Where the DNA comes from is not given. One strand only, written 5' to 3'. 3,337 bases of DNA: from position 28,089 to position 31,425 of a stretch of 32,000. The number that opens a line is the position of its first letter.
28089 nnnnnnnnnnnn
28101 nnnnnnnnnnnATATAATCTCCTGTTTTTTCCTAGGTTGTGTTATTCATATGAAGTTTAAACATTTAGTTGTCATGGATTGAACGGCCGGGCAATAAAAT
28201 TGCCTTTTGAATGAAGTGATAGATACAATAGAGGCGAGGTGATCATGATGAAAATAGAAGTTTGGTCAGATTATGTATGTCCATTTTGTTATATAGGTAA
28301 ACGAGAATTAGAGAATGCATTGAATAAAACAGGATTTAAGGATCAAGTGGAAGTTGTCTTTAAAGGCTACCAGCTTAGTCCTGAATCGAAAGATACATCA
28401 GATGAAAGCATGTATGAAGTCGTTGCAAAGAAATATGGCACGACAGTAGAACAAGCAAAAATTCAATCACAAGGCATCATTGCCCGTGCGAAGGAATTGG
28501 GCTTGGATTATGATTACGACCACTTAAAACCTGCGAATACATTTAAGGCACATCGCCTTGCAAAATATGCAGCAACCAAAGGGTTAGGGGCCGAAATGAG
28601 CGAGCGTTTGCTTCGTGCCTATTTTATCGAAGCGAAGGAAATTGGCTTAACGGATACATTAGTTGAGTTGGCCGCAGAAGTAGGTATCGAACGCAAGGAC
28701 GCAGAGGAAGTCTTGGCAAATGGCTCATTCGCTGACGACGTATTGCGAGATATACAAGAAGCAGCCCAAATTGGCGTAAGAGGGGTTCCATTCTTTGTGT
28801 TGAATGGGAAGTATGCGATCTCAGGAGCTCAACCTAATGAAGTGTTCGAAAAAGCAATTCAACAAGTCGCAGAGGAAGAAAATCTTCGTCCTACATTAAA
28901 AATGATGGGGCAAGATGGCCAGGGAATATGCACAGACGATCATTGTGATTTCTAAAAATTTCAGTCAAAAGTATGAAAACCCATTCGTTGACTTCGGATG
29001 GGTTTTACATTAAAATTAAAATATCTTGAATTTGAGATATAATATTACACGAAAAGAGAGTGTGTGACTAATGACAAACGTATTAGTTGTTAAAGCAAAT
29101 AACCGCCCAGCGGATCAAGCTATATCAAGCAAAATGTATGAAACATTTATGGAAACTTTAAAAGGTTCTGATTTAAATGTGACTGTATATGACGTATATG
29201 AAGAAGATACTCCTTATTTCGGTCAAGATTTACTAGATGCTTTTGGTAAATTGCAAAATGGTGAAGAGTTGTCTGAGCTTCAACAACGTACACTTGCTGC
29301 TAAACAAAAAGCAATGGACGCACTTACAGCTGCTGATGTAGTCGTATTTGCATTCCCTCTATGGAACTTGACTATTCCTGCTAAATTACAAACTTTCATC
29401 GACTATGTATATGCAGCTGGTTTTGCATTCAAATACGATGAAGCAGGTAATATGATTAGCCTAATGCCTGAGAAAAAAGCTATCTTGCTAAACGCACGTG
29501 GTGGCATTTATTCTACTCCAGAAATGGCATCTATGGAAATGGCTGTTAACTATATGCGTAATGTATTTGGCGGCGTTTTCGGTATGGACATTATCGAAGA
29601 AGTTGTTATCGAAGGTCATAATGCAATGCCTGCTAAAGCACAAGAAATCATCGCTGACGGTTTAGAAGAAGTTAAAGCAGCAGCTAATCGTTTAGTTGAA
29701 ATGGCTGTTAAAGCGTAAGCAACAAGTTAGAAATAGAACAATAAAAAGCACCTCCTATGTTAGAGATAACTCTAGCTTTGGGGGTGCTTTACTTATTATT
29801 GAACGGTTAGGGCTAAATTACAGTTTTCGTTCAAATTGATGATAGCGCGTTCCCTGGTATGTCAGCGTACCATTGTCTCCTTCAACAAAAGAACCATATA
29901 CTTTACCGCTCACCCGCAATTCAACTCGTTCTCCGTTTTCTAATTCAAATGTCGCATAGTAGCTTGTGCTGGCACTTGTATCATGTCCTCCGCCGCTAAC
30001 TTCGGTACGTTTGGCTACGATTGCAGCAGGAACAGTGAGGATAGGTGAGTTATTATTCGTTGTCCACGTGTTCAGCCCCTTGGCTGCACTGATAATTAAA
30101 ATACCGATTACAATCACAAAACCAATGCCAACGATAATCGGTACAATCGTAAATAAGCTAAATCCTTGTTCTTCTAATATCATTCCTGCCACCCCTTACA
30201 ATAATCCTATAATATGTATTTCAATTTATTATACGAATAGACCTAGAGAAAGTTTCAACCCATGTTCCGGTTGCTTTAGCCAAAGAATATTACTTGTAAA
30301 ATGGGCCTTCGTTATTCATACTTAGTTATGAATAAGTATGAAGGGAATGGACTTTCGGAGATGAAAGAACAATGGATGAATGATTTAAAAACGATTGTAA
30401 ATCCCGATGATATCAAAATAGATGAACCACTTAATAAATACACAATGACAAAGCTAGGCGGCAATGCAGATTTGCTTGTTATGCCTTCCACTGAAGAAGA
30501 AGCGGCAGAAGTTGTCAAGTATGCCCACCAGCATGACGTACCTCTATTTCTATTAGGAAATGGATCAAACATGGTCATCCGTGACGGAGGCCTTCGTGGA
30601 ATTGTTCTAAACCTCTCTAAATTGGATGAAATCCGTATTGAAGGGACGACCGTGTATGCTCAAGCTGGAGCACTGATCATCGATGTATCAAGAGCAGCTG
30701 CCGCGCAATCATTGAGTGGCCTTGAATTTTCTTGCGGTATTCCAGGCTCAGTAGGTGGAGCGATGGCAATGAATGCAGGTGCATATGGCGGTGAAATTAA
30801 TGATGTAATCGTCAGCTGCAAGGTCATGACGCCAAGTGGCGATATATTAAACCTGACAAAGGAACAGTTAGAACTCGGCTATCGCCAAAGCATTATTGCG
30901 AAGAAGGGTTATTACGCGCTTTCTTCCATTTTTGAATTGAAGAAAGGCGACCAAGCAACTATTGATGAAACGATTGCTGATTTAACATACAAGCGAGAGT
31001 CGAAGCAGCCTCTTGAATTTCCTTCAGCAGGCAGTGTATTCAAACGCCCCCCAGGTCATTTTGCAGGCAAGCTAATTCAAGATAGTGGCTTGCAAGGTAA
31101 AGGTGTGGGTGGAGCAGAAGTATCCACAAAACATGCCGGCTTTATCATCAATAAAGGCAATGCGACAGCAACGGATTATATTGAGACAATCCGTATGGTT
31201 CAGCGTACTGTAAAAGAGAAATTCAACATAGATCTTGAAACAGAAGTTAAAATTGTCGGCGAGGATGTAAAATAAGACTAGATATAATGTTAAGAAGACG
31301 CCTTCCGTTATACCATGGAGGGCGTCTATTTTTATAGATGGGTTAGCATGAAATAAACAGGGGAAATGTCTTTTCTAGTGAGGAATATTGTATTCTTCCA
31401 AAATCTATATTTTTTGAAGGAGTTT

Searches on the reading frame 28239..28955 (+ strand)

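Call 29: search_protein_families(library=pfam, proteins=[window:28239-28955:+], max_evalue=0.00001)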
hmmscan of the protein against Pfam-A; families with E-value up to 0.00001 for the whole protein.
window:28239-28955:+ (238 aa): 3 families
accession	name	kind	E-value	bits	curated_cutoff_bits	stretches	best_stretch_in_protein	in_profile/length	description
PF01323.26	DSBA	-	1.2e-39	136.6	25.6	1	6-208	2-191/191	DSBA-like thioredoxin domain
PF13462.12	Thioredoxin_4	-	6.7e-08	33.3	23.2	0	133-208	90-164/165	Thioredoxin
PF13192.12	Thioredoxin_3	-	3.3e-06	27.5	24.8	0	170-203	37-70/76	Thioredoxin domain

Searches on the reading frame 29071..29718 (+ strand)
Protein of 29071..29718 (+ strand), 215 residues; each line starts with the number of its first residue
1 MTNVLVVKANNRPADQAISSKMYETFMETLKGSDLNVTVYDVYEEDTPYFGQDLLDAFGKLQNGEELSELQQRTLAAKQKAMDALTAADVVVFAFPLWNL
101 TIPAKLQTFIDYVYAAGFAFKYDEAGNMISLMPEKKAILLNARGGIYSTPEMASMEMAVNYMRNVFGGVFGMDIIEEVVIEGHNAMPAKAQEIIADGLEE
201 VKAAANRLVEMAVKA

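Call 29: search_protein_families(library=pfam, proteins=[window:29071-29718:+], max_evalue=0.00001)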
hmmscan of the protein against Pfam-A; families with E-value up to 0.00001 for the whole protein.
window:29071-29718:+ (215 aa): 2 families
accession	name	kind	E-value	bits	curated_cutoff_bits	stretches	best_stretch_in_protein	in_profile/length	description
PF02525.22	Flavodoxin_2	-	1.2e-40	139.7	27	1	3-203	2-196/198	Flavodoxin-like fold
PF03358.20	FMN_red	-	5.4e-10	39.5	24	1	4-177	3-142/152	NADPH-dependent FMN reductase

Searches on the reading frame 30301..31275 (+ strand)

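Call 29: search_protein_families(library=pfam, proteins=[window:30301-31275:+], max_evalue=0.00001)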
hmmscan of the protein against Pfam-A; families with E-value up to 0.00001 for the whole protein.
window:30301-31275:+ (324 aa): 2 families
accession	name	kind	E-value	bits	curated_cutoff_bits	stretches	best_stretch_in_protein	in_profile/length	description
PF02873.21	MurB_C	-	2.7e-36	124.2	27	1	221-319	2-99/99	UDP-N-acetylenolpyruvoylglucosamine reductase, C-terminal domain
PF01565.28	FAD_binding_4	-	1.6e-29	102.8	26.4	1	57-185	2-138/139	FAD binding domain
